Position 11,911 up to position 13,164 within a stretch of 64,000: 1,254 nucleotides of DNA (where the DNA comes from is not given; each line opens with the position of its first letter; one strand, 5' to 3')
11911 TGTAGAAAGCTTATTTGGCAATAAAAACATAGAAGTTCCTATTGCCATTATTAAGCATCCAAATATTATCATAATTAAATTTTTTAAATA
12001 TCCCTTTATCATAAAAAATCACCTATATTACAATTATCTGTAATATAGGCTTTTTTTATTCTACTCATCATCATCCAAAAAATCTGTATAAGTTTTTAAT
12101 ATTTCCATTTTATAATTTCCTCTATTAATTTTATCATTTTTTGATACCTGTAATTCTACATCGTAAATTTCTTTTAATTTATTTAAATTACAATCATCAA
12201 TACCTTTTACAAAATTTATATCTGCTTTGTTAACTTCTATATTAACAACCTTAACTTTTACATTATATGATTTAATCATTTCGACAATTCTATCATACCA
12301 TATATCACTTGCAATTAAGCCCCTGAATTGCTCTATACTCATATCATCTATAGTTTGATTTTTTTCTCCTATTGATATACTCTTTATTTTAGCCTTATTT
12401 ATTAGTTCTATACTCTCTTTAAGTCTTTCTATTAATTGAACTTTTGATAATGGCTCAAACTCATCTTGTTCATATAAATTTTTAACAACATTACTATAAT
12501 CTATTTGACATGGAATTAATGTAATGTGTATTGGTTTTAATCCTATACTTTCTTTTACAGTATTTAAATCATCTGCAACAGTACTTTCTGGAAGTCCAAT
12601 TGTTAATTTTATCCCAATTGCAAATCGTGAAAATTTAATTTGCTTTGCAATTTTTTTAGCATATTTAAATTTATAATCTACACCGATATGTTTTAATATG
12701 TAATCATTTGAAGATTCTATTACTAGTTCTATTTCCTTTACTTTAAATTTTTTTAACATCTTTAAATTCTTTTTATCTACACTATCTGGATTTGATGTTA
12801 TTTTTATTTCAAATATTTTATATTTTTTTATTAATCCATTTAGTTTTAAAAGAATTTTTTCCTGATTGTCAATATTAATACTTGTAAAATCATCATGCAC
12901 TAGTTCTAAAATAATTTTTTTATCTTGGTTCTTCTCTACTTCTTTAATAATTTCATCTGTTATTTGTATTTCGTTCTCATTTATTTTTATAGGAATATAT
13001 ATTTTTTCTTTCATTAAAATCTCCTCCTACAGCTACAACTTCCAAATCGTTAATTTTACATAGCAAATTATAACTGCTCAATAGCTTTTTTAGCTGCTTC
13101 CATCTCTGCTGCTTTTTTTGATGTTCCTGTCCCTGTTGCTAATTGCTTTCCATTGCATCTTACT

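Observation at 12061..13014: Cysteine-less TIGR01212-family radical-SAM homolog in the conserved post-rnc position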

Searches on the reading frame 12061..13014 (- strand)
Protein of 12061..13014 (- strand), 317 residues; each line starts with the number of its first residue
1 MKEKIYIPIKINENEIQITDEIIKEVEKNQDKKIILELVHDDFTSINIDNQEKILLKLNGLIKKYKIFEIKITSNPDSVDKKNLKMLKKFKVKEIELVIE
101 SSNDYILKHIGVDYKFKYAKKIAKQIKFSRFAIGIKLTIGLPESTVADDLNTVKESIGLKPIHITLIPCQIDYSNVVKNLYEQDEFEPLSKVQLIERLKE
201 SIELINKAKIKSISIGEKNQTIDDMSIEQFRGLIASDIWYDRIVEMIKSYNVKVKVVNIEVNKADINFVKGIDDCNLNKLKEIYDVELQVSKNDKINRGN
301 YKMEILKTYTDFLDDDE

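Call 3: search_protein_families(library=pfam, proteins=[window:12061-13014:-], max_evalue=10)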
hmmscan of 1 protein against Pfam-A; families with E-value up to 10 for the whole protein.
window:12061-13014:- (317 aa): 2 families
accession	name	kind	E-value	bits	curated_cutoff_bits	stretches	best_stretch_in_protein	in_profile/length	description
PF04055.27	Radical_SAM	-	3.1e-06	27.9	29.5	1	18-143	29-153/166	Radical SAM superfamily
PF01954.22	AF2212-like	-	0.18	12.7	21.6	1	175-209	3-38/59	AF2212-like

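Call 4: search_protein_families(library=ncbifam, proteins=[window:12061-13014:-], max_evalue=10)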
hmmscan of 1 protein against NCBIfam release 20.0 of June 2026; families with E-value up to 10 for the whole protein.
window:12061-13014:- (317 aa): 13 families
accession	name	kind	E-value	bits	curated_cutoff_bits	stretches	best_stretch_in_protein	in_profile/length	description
TIGR01212.1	TIGR01212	equivalog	7.1e-09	35.2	180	1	13-206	57-252/302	tRNA modification radical SAM protein MnmL/YtqA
TIGR00539.1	hemN_rel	equivalog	1.4e-08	34.2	205.4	1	45-178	64-198/361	radical SAM family heme chaperone HemW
TIGR03994.1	rSAM_HemZ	equivalog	1.6e-08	34.1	321.4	1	44-180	149-287/401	coproporphyrinogen dehydrogenase HemZ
NF006061.0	PRK08207.1-4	equivalog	1.8e-05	23.8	702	1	44-166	240-365/501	coproporphyrinogen III oxidase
NF006064.0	PRK08207.2-2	equivalog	1.9e-05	23.9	504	1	44-186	212-356/465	coproporphyrinogen III oxidase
TIGR04419.1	no_iron_rSAM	equivalog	2.4e-05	24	300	1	36-182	45-192/378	HemN-related non-iron pseudo-SAM protein PsgB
TIGR01211.1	ELP3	subfamily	7.2e-05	21.5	350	1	64-205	189-333/522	tRNA uridine(34) 5-carboxymethylaminomethyl modification radical SAM/GNAT enzyme Elp3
NF006067.1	PRK08208.1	equivalog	0.00019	20.5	380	1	66-174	123-232/427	STM4012 family radical SAM protein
TIGR04013.1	B12_SAM_MJ_1487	hypoth_equivalog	0.0013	17.6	251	1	45-154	217-328/382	TIGR04013 family B12-binding domain/radical SAM domain-containing protein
TIGR04072.2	rSAM_ladder_B12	equivalog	0.0013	17.5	360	1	20-147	212-337/443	lipid biosynthesis B12-binding/radical SAM protein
NF011698.0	PRK15118.1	equivalog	0.003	17.7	202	1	236-301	16-79/144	universal stress protein UspA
TIGR03471.1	HpnJ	equivalog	0.009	14.9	577.6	1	19-153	229-359/472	hopanoid biosynthesis associated radical SAM protein HpnJ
NF005301.0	PRK06830.1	equivalog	1.2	7.5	400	1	58-160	123-226/445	ATP-dependent 6-phosphofructokinase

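Call 6: find_homologous_proteins(query=window:12061-13014:-, max_evalue=0.001)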
Query window:12061-13014:- (317 aa): 664 proteins with E <= 0.001 among 4192 candidates; the best 120 are listed.
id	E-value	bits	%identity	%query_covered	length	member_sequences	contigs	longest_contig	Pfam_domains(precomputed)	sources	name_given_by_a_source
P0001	2.0e-191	653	100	100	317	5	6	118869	PF04055.28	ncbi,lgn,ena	-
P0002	2.1e-153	528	79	100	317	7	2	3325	PF04055.28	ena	-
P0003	1.5e-151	522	80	100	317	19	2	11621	PF04055.28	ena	-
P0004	1.9e-151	522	79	100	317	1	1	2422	-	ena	-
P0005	1.5e-123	430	66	100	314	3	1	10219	-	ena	-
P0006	1.1e-121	424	67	100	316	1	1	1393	PF04055.28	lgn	-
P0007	3.3e-120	419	65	100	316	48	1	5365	PF04055.28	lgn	-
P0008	4.3e-119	416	65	100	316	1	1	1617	PF04055.28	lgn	-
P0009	4.5e-119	415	64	100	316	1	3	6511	PF04055.28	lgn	-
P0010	8.6e-119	415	65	100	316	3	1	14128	PF04055.28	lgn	-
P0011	8.8e-119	415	65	100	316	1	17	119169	PF04055.28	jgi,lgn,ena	-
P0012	1.1e-118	414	65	100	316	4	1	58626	PF04055.28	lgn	-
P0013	1.5e-118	414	65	100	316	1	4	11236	PF04055.28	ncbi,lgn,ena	-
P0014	1.7e-118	414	65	100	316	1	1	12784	PF04055.28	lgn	-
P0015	2.1e-118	413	65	100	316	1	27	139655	PF04055.28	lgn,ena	-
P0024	1.1e-117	411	65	100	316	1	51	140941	PF04055.28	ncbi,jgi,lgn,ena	jgi:histone acetyltransferase (RNA polymerase elongator complex component)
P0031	3.8e-117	409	65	100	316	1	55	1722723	PF04055.28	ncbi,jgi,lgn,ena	-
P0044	5.8e-116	405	64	100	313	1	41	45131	PF04055.28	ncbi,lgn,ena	-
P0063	1.2e-102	362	59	100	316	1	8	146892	PF04055.28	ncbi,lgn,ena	-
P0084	6.4e-68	248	48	99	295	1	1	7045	PF04055.28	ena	-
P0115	5.3e-67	245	47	99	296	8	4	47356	PF04055.28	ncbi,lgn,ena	-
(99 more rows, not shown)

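Call 10: find_related_loci(query=A1, collection=genome_contigs, flank=6000)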
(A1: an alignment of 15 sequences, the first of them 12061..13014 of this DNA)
Query A1 (317 aa) in genome_contigs; peptide patterns used: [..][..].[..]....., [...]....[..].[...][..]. (x = any residue, [..] = any of these).
54 stretches matched a pattern; 17 encode a relative of the query (tblastn E <= 1e-3); 17 distinct loci.
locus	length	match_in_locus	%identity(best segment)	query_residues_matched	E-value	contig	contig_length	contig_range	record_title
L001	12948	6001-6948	80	1-316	5e-148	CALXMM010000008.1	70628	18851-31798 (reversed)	MAG: uncultured Clostridia bacterium isolate BRZ_HS__bin74 genome assembly, contig: BRZ_HS__NODE_554_length_70628_cov_41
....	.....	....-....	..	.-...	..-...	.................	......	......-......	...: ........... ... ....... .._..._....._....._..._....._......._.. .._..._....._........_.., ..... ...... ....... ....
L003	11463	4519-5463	64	1-317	5e-119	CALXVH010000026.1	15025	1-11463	MAG: uncultured Clostridia bacterium isolate BRZ_CR__bin60 genome assembly, contig: BRZ_CR__NODE_3635_length_15025_cov_6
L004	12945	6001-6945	63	1-317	1e-114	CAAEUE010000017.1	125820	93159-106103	MAG TPA_asm: Clostridia bacterium, isolate HGM13682, WGS project CAAEUE010000000 data, contig: ERS608572_5_k95_142908, w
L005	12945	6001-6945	65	1-317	2e-114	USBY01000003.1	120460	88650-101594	uncultured Clostridium sp. isolate UMGS1570 genome assembly, contig: NODE_6_length_120460_cov_6.91797, whole genome shot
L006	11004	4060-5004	65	1-317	4e-114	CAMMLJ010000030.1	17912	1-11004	MAG: uncultured Clostridium sp. isolate ERR7167062_bin.47_MetaWRAP_v1.1_MAG genome assembly, contig: NODE_1373_length_17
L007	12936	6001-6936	64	1-317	5e-113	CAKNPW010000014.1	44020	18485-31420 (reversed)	MAG TPA_asm: uncultured Clostridium sp. isolate ERR3414582_bin.23_metaWRAP_v1.1_MAG genome assembly, contig: NODE_1482_l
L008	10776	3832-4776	63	1-317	9e-111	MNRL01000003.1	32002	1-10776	MAG: Clostridium sp. CAG:354_28_25 Ley3_66761_scaffold_1598, whole genome shotgun sequence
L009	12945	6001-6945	61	1-317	2e-107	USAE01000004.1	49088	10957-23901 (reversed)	uncultured Clostridium sp. isolate UMGS1531 genome assembly, contig: NODE_212_length_49088_cov_14.140416, whole genome s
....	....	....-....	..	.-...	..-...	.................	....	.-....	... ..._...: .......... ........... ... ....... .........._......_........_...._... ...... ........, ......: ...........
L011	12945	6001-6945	58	1-317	6e-101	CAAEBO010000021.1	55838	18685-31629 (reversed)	MAG TPA_asm: Clostridia bacterium, isolate HGM13681, WGS project CAAEBO010000000 data, contig: ERS396438_69_k85_13697, w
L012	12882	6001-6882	47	3-315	1e-78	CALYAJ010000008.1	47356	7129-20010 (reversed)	MAG: uncultured Clostridia bacterium isolate BRZ_V__bin74 genome assembly, contig: BRZ_V__NODE_633_length_47356_cov_11.9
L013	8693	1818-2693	48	4-316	7e-77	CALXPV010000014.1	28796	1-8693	MAG: uncultured Clostridia bacterium isolate BRZ_PA__bin34 genome assembly, contig: BRZ_PA__NODE_2255_length_28796_cov_1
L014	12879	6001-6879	46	4-315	3e-72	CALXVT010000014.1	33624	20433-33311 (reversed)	MAG: uncultured Clostridia bacterium isolate BRZ_HE__bin18 genome assembly, contig: BRZ_HE__NODE_943_length_33624_cov_7.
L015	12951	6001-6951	58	1-317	1e-105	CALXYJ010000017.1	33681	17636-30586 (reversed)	MAG: uncultured Clostridia bacterium isolate BRZ_IC__bin128 genome assembly, contig: BRZ_IC__NODE_2312_length_33681_cov_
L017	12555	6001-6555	24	32-216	7e-14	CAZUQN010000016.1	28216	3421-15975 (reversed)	MAG TPA_asm: uncultured Ruminococcus sp. isolate SRP315200_co1_883 genome assembly, contig: NODE_2587_length_28216_cov_1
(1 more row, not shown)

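Call 13: search_protein_families(library=ncbifam, proteins=[L017:5842-6876:+], max_evalue=0.01)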
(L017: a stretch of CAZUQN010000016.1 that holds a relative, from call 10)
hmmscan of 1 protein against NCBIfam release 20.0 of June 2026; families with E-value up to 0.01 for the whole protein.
L017:5842-6876:+ (344 aa): 34 families (the best 25 are shown)
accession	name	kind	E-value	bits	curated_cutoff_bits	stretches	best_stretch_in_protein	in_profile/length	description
TIGR01212.1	TIGR01212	equivalog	6.5e-25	87.9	180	1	19-227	39-251/302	tRNA modification radical SAM protein MnmL/YtqA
TIGR01211.1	ELP3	subfamily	7.1e-21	74.3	350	1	91-237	194-342/522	tRNA uridine(34) 5-carboxymethylaminomethyl modification radical SAM/GNAT enzyme Elp3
TIGR04013.1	B12_SAM_MJ_1487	hypoth_equivalog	6.3e-18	64.8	251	1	59-188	207-340/382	TIGR04013 family B12-binding domain/radical SAM domain-containing protein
NF006060.0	PRK08207.1-3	equivalog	1.5e-13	50.4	653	1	2-178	145-331/477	coproporphyrinogen III oxidase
NF006067.1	PRK08208.1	equivalog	3.4e-13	49.3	380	1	8-202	39-238/427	STM4012 family radical SAM protein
TIGR04014.1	B12_SAM_MJ_0865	equivalog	5.9e-13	48.4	360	1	13-202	166-357/434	methyl-coenzyme M reductase glutamine C-methyltransferase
TIGR03994.1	rSAM_HemZ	equivalog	9.7e-13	48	321.4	1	6-177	86-262/401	coproporphyrinogen dehydrogenase HemZ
NF006064.0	PRK08207.2-2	equivalog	1.3e-11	44.2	504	1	2-176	142-323/465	coproporphyrinogen III oxidase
TIGR00539.1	hemN_rel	equivalog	3e-11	43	205.4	1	9-198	5-196/361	radical SAM family heme chaperone HemW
TIGR04072.2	rSAM_ladder_B12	equivalog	2.6e-10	39.5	360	1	15-172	188-343/443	lipid biosynthesis B12-binding/radical SAM protein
NF004567.0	PRK05904.1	equivalog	4.3e-10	39.3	355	1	8-181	10-182/353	coproporphyrinogen III oxidase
TIGR03471.1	HpnJ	equivalog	4.8e-09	35.6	577.6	1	14-185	204-369/472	hopanoid biosynthesis associated radical SAM protein HpnJ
TIGR01579.1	MiaB-like-C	equivalog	2.6e-08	33.5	357.05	1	15-190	148-327/416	tRNA (N(6)-L-threonylcarbamoyladenosine(37)-C(2))-methylthiotransferase MtaB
TIGR00089.1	TIGR00089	subfamily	4.6e-08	32.3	251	1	15-180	148-317/429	MiaB/RimO family radical SAM methylthiotransferase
TIGR04479.1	bcpD_PhpK_rSAM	subfamily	6.2e-08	31.5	600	1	15-179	249-407/504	PhpK family radical SAM P-methyltransferase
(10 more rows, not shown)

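Call 14: search_protein_families(library=pfam, proteins=[L017:5842-6876:+], max_evalue=1)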
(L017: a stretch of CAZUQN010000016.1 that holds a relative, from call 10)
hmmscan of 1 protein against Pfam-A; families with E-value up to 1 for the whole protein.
L017:5842-6876:+ (344 aa): 2 families
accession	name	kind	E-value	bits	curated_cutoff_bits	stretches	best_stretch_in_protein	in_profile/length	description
PF04055.27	Radical_SAM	-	6.2e-23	82.2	29.5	1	12-178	3-166/166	Radical SAM superfamily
PF16199.10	Radical_SAM_C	-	8.7e-16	58.2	31.9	1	184-268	2-83/85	Radical_SAM C-terminal domain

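Call 20: search_protein_representatives(alignment_id=A1)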
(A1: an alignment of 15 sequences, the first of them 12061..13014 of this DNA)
Query: 15 sequences, 317 profile positions. Proteins with E-value up to 0.001 (for the whole library): 2581; up to 1e-10: 608; up to 1e-30: 30. The best 150 are listed.
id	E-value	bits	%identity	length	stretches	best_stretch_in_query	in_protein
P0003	1.9e-144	497.2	-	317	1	1-316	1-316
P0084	4.7e-116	403.9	-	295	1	3-316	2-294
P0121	2.2e-85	303.1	-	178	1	141-317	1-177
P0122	1.6e-74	267.5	-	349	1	11-317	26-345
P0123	2.1e-66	240.8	-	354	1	20-315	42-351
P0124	5.4e-65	236.1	-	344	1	18-316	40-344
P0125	8.6e-65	235.5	-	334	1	13-299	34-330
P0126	4.7e-61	223.2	-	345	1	25-315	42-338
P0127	7.0e-60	219.3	-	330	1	17-315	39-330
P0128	4.4e-57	210.2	-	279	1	52-311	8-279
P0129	5.5e-56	206.5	-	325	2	86-286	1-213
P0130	3.4e-51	190.8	-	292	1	42-311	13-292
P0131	4.4e-51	190.4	-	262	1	63-306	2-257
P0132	5.8e-51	190.1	-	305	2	15-159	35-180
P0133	3.1e-50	187.6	-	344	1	16-309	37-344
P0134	1.0e-48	182.6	-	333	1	1-303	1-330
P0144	1.6e-38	149.2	-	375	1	25-312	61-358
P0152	9.7e-29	117.0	-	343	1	26-304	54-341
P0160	5.7e-27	111.2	-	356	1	24-303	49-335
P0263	2.2e-19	86.3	-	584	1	19-293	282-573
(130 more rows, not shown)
